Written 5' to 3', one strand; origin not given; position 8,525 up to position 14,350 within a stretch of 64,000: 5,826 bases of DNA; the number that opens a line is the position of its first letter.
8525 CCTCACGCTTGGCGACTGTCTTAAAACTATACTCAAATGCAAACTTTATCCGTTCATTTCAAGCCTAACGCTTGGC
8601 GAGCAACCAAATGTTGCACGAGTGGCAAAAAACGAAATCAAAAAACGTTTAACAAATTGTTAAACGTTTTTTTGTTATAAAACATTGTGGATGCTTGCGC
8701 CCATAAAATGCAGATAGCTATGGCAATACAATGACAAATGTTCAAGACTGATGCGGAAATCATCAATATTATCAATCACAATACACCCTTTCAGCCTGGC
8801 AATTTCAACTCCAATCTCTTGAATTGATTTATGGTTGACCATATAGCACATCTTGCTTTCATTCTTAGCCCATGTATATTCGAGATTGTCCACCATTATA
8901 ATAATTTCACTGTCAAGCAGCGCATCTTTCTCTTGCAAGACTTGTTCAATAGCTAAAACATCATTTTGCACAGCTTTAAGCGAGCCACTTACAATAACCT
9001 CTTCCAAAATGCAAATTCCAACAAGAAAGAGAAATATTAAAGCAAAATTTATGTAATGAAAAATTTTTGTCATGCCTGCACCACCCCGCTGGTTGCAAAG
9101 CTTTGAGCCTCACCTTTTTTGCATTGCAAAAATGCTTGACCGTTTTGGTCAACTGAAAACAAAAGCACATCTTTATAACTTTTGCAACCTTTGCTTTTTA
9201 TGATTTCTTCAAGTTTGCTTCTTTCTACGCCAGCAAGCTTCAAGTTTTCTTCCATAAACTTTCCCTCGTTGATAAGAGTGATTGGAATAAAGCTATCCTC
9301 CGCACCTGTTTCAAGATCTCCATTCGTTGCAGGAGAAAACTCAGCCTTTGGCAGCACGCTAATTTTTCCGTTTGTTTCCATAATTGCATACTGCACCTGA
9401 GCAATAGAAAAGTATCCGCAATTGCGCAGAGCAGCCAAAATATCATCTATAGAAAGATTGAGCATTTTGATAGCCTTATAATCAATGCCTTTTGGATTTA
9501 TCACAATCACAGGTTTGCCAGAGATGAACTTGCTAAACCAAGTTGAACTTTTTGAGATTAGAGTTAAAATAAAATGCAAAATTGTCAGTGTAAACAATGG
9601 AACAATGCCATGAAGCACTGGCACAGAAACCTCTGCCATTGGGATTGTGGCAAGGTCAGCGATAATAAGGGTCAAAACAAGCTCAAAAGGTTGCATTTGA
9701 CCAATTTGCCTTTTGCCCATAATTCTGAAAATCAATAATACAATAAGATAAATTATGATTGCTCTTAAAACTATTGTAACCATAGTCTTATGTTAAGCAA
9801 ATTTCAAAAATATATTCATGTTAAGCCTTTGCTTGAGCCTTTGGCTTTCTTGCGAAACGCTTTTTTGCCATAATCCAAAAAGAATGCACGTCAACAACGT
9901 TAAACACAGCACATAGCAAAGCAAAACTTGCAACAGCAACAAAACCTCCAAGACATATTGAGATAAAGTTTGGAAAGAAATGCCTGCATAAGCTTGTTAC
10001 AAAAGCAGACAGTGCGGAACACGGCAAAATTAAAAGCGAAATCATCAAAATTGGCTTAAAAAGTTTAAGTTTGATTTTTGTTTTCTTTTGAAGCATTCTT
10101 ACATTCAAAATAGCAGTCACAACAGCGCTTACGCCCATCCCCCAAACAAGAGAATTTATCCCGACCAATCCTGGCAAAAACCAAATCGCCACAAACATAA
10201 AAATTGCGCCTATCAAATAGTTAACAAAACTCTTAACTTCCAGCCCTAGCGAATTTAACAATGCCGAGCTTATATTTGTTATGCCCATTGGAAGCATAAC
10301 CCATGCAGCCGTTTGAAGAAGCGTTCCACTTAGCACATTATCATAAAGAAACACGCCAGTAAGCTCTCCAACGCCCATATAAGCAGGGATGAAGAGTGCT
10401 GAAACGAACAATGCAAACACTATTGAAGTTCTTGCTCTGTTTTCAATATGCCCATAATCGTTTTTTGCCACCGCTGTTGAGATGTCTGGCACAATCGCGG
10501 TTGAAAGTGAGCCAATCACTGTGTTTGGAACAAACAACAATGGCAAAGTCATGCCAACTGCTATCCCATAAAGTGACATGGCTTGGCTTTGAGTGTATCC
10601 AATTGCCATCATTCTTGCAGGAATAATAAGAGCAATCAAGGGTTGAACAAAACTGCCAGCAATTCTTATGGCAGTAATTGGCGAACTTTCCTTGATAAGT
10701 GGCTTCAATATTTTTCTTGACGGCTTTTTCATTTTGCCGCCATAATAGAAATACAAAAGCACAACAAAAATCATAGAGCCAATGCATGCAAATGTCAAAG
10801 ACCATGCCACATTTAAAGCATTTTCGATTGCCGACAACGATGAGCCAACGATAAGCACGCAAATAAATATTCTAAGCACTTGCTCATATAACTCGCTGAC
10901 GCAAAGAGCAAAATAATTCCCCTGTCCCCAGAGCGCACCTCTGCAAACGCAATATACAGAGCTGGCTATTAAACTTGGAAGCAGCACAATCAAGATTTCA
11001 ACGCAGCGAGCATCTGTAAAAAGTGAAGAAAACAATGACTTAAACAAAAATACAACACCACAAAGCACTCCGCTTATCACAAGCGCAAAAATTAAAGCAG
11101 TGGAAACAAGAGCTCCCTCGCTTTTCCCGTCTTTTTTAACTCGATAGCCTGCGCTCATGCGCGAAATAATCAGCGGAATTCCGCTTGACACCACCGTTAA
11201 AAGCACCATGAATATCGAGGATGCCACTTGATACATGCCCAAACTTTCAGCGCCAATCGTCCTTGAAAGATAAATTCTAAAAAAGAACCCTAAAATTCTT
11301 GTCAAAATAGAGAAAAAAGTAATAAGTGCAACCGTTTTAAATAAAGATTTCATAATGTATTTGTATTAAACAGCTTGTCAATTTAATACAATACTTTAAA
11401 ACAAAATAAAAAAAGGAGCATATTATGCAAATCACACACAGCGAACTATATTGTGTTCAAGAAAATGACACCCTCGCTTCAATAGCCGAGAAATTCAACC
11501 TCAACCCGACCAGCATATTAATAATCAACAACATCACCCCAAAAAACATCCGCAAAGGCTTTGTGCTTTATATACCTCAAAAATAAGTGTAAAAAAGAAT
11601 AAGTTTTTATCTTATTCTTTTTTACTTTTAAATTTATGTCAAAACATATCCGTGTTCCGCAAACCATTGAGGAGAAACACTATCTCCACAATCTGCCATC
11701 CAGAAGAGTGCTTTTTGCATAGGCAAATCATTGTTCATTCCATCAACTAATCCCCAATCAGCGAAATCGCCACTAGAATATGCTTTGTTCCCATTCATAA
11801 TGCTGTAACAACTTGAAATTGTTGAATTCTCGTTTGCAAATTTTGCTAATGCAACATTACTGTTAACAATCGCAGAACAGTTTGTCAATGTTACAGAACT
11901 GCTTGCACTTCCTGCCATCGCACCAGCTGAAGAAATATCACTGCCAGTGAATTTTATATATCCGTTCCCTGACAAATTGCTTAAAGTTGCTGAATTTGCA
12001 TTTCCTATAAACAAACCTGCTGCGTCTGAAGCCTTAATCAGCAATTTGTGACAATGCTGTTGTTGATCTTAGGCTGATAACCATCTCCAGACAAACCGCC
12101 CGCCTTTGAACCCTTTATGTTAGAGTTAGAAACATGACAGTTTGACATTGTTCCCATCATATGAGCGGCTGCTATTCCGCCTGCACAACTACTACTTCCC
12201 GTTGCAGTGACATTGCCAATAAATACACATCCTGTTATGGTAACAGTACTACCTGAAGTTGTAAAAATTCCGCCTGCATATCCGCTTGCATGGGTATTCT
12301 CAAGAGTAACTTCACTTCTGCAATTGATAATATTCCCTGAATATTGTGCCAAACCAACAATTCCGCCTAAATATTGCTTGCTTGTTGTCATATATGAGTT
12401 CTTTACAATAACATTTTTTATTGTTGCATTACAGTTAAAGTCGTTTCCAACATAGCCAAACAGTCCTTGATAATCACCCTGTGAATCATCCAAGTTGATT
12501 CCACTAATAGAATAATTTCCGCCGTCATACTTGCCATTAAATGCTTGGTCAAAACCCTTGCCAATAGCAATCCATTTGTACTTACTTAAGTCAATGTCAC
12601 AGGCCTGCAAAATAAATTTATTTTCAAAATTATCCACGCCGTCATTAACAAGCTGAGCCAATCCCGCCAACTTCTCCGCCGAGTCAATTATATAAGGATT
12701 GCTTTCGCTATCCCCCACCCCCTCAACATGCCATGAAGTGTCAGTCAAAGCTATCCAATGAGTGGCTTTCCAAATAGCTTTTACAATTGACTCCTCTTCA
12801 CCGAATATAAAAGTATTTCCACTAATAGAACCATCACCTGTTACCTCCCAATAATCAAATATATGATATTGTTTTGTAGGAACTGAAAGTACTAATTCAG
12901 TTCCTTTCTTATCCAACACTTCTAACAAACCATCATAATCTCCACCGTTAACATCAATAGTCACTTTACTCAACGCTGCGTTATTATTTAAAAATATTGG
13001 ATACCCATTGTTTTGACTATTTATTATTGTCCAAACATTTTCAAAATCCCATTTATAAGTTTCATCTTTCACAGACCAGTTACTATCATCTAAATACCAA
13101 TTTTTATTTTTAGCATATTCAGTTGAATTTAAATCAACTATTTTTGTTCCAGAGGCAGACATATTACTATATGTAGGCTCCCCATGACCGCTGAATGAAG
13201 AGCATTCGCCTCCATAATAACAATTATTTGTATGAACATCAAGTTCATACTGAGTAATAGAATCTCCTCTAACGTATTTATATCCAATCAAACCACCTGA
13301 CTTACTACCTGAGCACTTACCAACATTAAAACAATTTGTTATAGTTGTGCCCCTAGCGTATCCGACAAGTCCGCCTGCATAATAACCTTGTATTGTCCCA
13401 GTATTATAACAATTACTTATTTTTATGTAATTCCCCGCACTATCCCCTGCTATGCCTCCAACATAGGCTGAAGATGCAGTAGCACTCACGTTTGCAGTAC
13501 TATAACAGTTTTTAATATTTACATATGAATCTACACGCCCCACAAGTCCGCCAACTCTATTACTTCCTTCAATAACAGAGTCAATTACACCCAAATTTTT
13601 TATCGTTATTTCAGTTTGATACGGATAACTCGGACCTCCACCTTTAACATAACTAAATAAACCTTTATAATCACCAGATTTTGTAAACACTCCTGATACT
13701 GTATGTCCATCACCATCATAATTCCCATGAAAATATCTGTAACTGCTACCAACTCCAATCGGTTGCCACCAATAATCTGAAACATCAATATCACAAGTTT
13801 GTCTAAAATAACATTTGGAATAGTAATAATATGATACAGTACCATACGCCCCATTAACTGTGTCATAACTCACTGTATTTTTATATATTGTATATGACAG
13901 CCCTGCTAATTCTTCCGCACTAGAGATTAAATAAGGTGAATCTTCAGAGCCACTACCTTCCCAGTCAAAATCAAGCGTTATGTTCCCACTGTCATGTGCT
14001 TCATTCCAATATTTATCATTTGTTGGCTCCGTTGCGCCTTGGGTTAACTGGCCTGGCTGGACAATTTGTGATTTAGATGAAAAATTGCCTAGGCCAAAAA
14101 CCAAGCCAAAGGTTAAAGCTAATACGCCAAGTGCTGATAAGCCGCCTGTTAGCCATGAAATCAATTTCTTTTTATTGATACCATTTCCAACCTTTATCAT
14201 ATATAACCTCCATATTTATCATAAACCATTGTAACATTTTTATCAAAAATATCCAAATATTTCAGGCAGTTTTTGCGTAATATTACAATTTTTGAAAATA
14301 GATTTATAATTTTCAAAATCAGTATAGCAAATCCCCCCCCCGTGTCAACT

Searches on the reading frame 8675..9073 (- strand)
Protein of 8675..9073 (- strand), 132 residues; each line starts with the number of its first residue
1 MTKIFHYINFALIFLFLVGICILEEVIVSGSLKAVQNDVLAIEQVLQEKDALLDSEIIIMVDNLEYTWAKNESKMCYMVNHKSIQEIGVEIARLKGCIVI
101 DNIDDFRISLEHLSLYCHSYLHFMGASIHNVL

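Call 62: search_protein_families(library=pfam, proteins=[window:8675-9073:-], max_evalue=0.01)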
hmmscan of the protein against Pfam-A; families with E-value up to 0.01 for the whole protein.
window:8675-9073:- (132 aa): 1 family
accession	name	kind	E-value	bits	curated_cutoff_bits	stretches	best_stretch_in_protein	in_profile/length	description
PF14276.11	DUF4363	-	1.2e-07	32.1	27.5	1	60-115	36-91/107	Domain of unknown function (DUF4363)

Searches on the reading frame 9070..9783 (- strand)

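Call 62: search_protein_families(library=pfam, proteins=[window:9070-9783:-], max_evalue=0.01)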
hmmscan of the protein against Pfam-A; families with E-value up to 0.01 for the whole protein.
window:9070-9783:- (237 aa): 2 families
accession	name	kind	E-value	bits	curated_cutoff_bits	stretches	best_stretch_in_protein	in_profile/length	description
PF04239.17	DUF421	-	2.5e-33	114.7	23.6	1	80-211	3-128/129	YetF C-terminal domain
PF20730.2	YetF_N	-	0.00094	19.4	26.5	1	2-75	2-75/76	YetF N-terminal transmembrane domain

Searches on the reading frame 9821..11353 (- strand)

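Call 9: search_protein_families(library=pfam, proteins=[window:9821-11353:-], max_evalue=0.01)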
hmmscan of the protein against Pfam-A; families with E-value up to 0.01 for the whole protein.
window:9821-11353:- (510 aa): 3 families
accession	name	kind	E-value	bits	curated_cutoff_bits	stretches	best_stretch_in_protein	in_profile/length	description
PF01943.22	Polysacc_synt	-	5.6e-15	55.9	28.2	1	6-292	3-271/274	Polysaccharide biosynthesis protein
PF13440.11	Polysacc_synt_3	-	2.6e-05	24.1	23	1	29-327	2-271/293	Polysaccharide biosynthesis protein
PF01554.23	MatE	-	3.7e-05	23.9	24.9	1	13-165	4-159/161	MatE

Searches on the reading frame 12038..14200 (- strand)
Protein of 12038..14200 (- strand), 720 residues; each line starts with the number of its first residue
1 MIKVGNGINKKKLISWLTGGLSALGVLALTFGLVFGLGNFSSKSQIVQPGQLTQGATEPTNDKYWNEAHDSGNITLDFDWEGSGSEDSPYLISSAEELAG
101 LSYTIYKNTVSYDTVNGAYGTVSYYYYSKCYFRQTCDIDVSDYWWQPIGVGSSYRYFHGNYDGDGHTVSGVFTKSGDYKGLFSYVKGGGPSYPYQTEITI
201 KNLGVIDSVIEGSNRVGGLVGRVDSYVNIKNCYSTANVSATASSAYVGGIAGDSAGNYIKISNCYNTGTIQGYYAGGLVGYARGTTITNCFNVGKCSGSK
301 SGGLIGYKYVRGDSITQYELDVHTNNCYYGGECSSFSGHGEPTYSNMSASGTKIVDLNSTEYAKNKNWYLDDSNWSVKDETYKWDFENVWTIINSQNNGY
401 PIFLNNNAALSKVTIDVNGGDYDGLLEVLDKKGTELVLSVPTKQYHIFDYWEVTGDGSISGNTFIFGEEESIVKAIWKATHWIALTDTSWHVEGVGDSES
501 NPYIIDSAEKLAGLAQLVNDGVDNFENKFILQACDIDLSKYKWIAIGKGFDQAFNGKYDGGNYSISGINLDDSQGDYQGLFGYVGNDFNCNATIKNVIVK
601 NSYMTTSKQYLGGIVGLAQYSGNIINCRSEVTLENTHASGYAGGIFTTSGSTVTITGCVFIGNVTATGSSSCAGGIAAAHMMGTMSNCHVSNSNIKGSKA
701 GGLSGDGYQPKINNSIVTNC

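Call 9: search_protein_families(library=pfam, proteins=[window:12038-14200:-], max_evalue=0.01)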
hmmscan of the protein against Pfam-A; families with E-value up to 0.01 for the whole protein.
window:12038-14200:- (720 aa): 1 family
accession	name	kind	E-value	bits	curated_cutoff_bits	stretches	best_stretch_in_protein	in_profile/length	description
PF07581.17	Glug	-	1.4e-13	50.7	20.5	3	212-239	1-28/28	The GLUG motif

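Call 15: find_encoding_contigs(protein=window:12038-14200:-, flank=3000, max_places=10)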
Protein window:12038-14200:- (720 aa): no gene with exactly this product is on record in the collection.

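Call 19: find_homologous_proteins(query=window:12038-14200:-, max_evalue=1e-10)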
Query window:12038-14200:- (720 aa): 2917 proteins with E <= 1e-10 among 8000 candidates; the best 120 are listed.
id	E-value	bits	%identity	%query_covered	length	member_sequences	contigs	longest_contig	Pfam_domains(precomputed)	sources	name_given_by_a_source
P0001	0.0e+0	1641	100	100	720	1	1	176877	PF07581.18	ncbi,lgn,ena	-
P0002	6.2e-147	509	44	53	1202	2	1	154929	PF07581.18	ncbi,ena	-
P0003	1.9e-128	448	39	98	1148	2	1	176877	PF07581.18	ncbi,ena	-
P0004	1.0e-118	416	35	80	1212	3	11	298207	PF07581.18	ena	-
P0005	1.4e-106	376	43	33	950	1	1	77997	PF07581.18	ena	-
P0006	3.9e-106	374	36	42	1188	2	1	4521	PF07581.18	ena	-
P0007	2.7e-98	348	41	33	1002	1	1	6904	PF07581.18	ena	-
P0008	4.2e-98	348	36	45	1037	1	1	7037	-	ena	-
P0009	3.1e-97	345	44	61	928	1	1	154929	PF07581.18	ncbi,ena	-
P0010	2.6e-87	312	36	49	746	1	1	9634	PF07581.18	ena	-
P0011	1.4e-85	306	36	59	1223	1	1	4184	PF09479.17,PF07581.18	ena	-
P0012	1.9e-82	296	37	44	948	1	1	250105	PF07581.18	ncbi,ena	-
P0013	2.6e-79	286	31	98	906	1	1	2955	PF07581.18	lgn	-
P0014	1.4e-77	280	39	41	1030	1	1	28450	PF07581.18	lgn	-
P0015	1.3e-76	277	40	34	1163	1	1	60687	PF07581.18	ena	-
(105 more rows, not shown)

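Call 20: find_encoding_contigs(protein=P0003, flank=10000, max_places=6)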
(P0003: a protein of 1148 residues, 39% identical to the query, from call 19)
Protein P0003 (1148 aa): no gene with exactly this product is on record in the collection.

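Call 21: find_encoding_contigs(protein=P0002, flank=10000, max_places=6)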
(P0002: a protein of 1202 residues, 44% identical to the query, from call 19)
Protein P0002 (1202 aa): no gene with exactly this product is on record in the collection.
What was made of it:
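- Tried and rejected: The GLUG protein and its closest paralogues P0002 and P0003 are not on record (calls 15, 20, 21).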

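Call 32: find_encoding_contigs(protein=P0013, flank=5000, max_places=6)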
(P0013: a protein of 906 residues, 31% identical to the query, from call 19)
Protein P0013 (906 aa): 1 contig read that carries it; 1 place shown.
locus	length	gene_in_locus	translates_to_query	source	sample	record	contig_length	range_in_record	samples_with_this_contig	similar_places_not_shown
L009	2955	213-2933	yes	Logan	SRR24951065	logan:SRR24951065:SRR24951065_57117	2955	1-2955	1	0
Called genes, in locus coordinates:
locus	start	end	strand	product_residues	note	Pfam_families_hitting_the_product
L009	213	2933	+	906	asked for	PF07581:Glug (faint)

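Call 49: find_encoding_contigs(protein=P0014, flank=10000, max_places=4)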
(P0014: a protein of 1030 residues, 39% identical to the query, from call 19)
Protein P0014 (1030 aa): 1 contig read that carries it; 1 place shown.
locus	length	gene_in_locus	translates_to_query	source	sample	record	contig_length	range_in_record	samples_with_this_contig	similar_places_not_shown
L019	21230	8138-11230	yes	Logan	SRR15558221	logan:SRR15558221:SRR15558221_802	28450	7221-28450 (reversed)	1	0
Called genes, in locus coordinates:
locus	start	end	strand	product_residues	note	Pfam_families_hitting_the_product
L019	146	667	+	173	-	-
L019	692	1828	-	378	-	PF00155:Aminotran_1_2 (weak), PF00266:Aminotran_5, PF01041:DegT_DnrJ_EryC1, PF01053:Cys_Met_Meta_PP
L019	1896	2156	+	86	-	PF11823:Se_S_carrier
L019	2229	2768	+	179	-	PF01464:SLT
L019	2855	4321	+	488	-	PF01336:tRNA_anti-codon, PF00152:tRNA-synt_2, PF01409:tRNA-synt_2d (faint)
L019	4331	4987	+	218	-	PF00730:HhH-GPD, PF00633:HHH (weak)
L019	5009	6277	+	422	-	PF01018:GTP1_OBG, PF03193:RsgA_GTPase (faint), PF02421:FeoB_N, PF01926:MMR_HSR1, PF09269:DUF1967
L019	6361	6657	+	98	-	PF01985:CRS1_YhbY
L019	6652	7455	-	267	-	-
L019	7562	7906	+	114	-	PF02410:RsfS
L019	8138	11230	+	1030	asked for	PF07581:Glug (faint)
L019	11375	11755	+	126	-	PF01451:LMWPc (weak)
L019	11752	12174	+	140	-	PF02502:LacAB_rpiB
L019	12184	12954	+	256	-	-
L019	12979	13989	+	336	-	PF00044:Gp_dh_N, PF02800:Gp_dh_C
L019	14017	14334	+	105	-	-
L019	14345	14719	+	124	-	-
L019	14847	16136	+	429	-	PF05697:Trigger_N, PF00254:FKBP_C, PF05698:Trigger_C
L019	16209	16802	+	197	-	PF00574:CLP_protease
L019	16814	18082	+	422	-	PF06689:zf-C4_ClpX, PF05496:RuvB_N (faint), PF01078:Mg_chelatase (faint), PF00004:AAA, PF07724:AAA_2, PF07728:AAA_5 (faint), PF10431:ClpB_D2-small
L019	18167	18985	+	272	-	-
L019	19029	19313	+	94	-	-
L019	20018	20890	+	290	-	PF00892:EamA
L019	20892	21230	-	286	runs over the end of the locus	PF00849:PseudoU_synth_2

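Call 62: search_protein_families(library=pfam, proteins=[L019:146-667:+, L019:18167-18985:+], max_evalue=0.01)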
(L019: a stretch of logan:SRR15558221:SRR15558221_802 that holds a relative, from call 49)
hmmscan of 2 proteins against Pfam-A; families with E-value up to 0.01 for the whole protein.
L019:146-667:+ (173 aa): 0 families

L019:18167-18985:+ (272 aa): 0 families

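Call 73: search_protein_families(library=ncbifam, proteins=[window:12038-14200:-], max_evalue=0.01)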
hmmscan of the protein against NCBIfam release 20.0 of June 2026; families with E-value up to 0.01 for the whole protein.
window:12038-14200:- (720 aa): 0 families
